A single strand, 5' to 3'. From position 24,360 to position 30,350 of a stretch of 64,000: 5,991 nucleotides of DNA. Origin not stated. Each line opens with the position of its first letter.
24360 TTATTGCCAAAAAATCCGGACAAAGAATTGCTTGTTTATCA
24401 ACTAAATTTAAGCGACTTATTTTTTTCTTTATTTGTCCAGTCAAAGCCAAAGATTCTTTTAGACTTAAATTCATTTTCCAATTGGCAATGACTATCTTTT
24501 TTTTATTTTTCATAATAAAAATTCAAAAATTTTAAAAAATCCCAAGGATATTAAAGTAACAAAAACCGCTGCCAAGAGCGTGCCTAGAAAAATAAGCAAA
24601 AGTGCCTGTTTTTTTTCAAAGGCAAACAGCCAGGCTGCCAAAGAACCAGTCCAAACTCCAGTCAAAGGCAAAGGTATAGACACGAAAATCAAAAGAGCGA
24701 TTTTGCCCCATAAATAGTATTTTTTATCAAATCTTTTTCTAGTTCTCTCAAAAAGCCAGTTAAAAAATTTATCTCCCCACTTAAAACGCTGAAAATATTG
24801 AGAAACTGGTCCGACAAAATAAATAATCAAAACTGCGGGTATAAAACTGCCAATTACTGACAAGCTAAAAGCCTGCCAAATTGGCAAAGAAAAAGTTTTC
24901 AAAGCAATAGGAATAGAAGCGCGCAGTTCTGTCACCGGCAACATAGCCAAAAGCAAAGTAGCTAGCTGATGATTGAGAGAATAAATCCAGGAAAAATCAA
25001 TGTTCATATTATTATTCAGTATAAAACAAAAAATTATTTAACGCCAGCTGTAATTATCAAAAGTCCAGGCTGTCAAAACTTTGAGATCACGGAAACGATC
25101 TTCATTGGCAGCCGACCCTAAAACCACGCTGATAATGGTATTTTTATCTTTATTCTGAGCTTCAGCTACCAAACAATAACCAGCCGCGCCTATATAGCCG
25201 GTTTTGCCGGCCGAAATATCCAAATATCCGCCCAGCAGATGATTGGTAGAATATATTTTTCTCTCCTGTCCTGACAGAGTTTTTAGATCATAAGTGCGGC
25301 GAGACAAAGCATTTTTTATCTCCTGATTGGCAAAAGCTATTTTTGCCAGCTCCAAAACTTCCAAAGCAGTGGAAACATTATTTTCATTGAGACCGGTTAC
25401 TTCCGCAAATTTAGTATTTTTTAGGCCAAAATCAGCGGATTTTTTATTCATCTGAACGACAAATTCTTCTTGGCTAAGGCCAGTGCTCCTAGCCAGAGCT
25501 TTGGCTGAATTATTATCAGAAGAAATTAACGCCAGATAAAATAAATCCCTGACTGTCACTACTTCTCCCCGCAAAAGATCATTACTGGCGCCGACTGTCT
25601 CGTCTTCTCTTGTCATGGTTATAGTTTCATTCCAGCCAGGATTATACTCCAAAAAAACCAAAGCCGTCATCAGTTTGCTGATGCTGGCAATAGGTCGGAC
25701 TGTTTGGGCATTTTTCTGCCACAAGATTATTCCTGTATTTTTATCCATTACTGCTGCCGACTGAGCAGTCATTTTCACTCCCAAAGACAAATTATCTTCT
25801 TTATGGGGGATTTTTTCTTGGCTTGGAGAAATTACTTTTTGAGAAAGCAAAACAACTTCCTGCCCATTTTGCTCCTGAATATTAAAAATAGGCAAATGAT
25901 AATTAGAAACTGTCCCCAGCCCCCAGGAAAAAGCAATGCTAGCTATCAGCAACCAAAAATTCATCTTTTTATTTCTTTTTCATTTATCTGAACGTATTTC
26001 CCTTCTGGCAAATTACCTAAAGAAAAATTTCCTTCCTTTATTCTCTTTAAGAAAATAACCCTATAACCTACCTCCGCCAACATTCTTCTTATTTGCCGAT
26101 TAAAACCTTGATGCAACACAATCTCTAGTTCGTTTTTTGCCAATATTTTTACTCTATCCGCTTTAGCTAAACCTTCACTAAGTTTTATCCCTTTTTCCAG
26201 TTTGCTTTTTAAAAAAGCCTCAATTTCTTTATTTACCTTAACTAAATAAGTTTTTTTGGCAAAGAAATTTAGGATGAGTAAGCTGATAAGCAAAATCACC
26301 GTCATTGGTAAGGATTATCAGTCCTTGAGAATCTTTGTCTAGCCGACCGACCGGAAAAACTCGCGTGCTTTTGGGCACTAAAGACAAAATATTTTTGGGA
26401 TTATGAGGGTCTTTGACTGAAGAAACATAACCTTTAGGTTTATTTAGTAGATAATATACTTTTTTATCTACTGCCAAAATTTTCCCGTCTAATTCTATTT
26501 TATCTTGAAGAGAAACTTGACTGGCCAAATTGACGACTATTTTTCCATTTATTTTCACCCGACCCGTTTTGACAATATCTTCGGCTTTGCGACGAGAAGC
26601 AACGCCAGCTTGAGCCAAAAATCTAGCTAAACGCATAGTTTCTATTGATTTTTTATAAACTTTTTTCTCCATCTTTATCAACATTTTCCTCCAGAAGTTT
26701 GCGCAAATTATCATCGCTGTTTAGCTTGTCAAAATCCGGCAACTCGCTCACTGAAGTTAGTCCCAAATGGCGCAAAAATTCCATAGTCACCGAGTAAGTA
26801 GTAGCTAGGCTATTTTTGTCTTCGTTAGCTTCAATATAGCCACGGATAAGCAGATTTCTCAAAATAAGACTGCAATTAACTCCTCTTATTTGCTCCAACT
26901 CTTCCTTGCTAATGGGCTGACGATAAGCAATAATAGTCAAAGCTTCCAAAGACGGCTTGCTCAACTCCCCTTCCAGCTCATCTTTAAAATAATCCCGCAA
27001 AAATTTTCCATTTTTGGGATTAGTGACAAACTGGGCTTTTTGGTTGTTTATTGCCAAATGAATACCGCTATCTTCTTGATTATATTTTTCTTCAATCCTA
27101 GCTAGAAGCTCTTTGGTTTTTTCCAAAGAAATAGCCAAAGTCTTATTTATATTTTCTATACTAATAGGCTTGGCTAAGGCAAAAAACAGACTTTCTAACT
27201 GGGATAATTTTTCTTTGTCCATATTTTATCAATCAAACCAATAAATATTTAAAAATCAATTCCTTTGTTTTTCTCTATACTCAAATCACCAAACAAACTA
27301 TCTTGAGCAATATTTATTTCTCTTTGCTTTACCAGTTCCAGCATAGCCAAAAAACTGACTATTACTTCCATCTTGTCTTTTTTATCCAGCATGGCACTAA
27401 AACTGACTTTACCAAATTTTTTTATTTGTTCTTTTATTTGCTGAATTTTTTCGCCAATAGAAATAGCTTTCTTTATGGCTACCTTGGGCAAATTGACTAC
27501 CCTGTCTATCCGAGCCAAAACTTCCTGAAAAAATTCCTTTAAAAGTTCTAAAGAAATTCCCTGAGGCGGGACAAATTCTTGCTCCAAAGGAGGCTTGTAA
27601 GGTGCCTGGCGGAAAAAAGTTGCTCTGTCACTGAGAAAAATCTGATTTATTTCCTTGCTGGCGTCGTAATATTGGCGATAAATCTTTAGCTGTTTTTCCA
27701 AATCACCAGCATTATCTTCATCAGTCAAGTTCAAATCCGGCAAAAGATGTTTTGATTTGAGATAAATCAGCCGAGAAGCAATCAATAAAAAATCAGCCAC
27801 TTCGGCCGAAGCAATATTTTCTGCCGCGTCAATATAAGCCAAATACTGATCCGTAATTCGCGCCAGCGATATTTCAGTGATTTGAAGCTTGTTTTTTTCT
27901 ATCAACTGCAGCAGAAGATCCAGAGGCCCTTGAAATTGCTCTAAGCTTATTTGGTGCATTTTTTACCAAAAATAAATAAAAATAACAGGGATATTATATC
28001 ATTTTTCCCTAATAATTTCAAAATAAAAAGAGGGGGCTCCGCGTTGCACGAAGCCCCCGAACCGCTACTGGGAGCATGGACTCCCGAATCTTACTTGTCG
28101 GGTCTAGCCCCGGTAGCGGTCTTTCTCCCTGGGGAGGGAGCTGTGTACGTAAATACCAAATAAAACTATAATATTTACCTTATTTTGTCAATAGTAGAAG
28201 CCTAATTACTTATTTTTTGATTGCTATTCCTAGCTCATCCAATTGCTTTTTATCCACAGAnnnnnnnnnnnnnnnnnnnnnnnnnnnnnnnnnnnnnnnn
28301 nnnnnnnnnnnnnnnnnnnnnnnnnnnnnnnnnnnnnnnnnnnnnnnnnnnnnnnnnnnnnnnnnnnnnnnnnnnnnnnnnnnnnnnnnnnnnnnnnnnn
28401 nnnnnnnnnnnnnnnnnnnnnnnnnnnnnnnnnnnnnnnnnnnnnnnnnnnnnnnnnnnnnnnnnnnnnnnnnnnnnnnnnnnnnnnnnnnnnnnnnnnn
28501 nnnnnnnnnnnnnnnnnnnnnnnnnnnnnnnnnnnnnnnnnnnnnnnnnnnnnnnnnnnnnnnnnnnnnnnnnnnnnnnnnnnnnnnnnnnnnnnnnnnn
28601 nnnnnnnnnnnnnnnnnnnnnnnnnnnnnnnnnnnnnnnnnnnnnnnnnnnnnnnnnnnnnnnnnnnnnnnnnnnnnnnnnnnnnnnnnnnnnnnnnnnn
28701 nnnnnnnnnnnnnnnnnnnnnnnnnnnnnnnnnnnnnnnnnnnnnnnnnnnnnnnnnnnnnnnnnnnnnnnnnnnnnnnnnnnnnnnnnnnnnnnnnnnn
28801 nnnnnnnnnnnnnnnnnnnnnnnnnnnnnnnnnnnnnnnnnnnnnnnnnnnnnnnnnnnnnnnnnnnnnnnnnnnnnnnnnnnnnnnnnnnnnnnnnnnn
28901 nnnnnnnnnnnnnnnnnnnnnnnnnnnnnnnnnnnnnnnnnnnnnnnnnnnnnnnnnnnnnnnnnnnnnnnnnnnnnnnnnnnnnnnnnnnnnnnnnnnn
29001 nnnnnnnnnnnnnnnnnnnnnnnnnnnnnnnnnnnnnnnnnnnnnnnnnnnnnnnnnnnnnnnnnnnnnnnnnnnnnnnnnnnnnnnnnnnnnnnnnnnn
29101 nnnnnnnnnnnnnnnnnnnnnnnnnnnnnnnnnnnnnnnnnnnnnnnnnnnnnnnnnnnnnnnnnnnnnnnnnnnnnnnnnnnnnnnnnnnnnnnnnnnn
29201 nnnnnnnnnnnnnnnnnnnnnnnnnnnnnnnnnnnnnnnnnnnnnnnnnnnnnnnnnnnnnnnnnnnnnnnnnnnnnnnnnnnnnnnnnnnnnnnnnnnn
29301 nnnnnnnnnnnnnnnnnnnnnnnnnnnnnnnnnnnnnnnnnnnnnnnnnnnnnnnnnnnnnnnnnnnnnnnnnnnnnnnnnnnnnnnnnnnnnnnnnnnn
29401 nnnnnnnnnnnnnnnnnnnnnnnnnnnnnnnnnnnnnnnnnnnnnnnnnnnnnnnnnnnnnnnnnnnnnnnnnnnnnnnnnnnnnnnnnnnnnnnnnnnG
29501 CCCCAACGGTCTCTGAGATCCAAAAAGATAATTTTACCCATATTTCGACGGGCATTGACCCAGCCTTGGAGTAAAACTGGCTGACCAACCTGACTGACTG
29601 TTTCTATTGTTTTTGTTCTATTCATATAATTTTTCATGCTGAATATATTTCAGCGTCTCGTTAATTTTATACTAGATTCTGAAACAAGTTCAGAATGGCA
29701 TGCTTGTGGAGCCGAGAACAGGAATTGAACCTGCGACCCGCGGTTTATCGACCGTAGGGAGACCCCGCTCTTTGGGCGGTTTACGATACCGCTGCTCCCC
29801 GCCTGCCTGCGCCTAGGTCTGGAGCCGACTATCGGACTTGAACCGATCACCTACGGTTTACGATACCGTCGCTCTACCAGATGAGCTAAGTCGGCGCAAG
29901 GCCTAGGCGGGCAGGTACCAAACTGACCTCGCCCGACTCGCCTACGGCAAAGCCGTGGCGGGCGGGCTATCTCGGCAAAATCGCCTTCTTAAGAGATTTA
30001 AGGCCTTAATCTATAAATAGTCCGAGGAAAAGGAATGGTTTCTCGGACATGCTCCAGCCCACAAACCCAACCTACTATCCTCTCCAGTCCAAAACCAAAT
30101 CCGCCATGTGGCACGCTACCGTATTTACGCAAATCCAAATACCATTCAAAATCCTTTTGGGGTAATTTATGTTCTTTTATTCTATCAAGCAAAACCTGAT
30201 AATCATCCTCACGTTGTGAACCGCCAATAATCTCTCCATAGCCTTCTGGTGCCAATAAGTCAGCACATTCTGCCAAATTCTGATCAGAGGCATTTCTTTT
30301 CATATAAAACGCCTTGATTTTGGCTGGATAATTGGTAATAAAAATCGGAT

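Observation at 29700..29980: Intact tRNA-Thr(CGT) nested between the two halves of a second, disrupted tRNA-Thr-like gene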

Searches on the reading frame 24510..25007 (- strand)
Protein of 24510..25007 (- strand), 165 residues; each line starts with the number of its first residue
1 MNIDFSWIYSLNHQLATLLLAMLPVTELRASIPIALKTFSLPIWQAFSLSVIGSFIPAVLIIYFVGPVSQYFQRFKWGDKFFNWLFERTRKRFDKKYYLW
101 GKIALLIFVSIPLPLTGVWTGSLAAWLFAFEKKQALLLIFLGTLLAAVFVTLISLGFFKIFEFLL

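Call 84: search_protein_families(library=pfam, proteins=[window:24510-25007:-], max_evalue=0.00001)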
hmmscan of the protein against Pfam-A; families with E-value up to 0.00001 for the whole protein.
window:24510-25007:- (165 aa): 1 family
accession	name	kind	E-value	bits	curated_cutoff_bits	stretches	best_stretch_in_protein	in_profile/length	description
PF06695.16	Sm_multidrug_ex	-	6.3e-33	114.4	30.7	1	27-148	1-120/121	Putative small multi-drug export protein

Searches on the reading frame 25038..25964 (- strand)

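Call 84: search_protein_families(library=pfam, proteins=[window:25038-25964:-], max_evalue=0.00001)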
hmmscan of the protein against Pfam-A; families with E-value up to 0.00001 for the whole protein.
window:25038-25964:- (308 aa): 2 families
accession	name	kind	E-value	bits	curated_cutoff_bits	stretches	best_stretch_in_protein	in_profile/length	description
PF00768.25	Peptidase_S11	-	2.6e-45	155.2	27.6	1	64-284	9-237/239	D-alanyl-D-alanine carboxypeptidase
PF13354.11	Beta-lactamase2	-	2.7e-09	37.1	22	1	72-216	4-151/214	Beta-lactamase enzyme family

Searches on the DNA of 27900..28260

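Call 78: search_rna_families(source=window, start=27900, end=28260, threshold=evalue, max_evalue=1)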
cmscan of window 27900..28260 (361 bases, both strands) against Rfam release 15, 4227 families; matches with E-value up to 1: 2.
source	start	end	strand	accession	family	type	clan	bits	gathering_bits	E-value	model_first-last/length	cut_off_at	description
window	28024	28128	-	RF02353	BjrC68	Gene; sRNA;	-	22.6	39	0.00099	1-82/82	no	Bradyrhizobiaceae sRNA BjrC68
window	28021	28194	+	RF00101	SraC_RyeA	Gene; sRNA;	CL00105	18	37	0.66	1-145/145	no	SraC/RyeA RNA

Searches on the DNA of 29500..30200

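Call 5: search_rna_families(source=window, start=29500, end=30200, threshold=evalue, max_evalue=10, show_alignments=5)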
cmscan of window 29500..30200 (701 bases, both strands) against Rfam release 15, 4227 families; matches with E-value up to 10: 6.
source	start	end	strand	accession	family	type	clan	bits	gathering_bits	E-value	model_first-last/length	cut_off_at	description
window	29823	29895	-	RF00005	tRNA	Gene; tRNA;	CL00001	62.4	29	4.1e-13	1-71/71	no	tRNA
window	29949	29980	+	RF02803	PyrR205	Gene; snRNA; snoRNA; HACA-box;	-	17.5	35.6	0.45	1-61/61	no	Pyrobaculum sRNA 205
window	29709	29744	+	RF04354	Plastid-ycf2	Cis-reg;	-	14.7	65.7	5.8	1-75/75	no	Plastid-ycf2 5UTR RNA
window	29561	29579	-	RF00039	DicF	Gene; antisense;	-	13.7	48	4.4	23-41/52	no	DicF RNA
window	29642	29695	-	RF02218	ZNRD1-AS1_1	Gene; lncRNA;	-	12.7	50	8.4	1-68/68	no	ZNRD1 antisense RNA 1 conserved region 1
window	29704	29766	-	RF00023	tmRNA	Gene;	CL00001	9.7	47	0.11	1-374/374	no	transfer-messenger RNA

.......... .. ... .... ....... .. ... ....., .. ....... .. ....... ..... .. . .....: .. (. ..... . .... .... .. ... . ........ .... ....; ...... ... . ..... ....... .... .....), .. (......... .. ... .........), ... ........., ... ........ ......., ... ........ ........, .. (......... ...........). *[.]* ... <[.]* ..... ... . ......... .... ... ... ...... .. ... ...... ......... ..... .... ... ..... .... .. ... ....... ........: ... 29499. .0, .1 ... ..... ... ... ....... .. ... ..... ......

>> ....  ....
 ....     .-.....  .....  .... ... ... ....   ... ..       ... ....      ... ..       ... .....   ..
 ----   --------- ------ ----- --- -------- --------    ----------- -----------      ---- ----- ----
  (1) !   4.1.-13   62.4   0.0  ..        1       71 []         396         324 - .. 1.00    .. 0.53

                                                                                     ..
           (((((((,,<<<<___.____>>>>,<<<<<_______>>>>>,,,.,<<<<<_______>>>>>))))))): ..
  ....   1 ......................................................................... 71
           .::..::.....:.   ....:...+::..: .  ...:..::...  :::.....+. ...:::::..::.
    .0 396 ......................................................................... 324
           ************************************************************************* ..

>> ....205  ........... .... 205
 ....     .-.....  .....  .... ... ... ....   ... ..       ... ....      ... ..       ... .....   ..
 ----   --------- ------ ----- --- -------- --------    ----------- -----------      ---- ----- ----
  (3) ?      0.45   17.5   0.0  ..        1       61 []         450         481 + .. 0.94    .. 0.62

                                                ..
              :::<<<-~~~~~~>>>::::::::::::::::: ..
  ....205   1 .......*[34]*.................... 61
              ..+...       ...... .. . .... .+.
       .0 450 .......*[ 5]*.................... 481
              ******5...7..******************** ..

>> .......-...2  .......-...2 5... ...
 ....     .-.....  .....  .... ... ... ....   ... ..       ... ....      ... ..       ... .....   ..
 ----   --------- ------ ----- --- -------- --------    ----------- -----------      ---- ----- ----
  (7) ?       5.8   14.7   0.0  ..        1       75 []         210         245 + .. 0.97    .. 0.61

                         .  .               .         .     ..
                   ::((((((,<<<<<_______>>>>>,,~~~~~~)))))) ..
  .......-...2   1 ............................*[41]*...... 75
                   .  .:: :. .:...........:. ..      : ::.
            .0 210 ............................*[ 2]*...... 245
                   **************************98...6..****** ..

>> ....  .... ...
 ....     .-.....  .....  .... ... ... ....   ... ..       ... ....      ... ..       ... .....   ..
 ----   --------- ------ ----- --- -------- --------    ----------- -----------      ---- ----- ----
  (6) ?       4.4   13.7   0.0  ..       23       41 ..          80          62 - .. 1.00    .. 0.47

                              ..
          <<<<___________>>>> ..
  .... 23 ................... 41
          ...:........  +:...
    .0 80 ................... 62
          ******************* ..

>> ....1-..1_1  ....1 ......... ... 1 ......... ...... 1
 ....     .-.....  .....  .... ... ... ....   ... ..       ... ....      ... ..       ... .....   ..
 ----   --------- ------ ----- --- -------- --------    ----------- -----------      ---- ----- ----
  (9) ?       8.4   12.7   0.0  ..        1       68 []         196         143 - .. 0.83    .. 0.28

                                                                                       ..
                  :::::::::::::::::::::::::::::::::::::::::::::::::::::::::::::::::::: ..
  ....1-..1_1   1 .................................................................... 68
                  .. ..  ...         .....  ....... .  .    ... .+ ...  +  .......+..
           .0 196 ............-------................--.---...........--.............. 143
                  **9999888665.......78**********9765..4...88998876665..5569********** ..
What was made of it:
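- On Self-splicing group I / group II intron in a bacterial tRNA gene: Rfam at E<=10 on 29500-30200 gives only the tRNA and chance hits (call 5).
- Closest known: Group I introns in bacterial tRNA genes. Different: No Rfam intron model matches here (call 5).
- Tried and rejected: Rfam at permissive thresholds (call 5).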
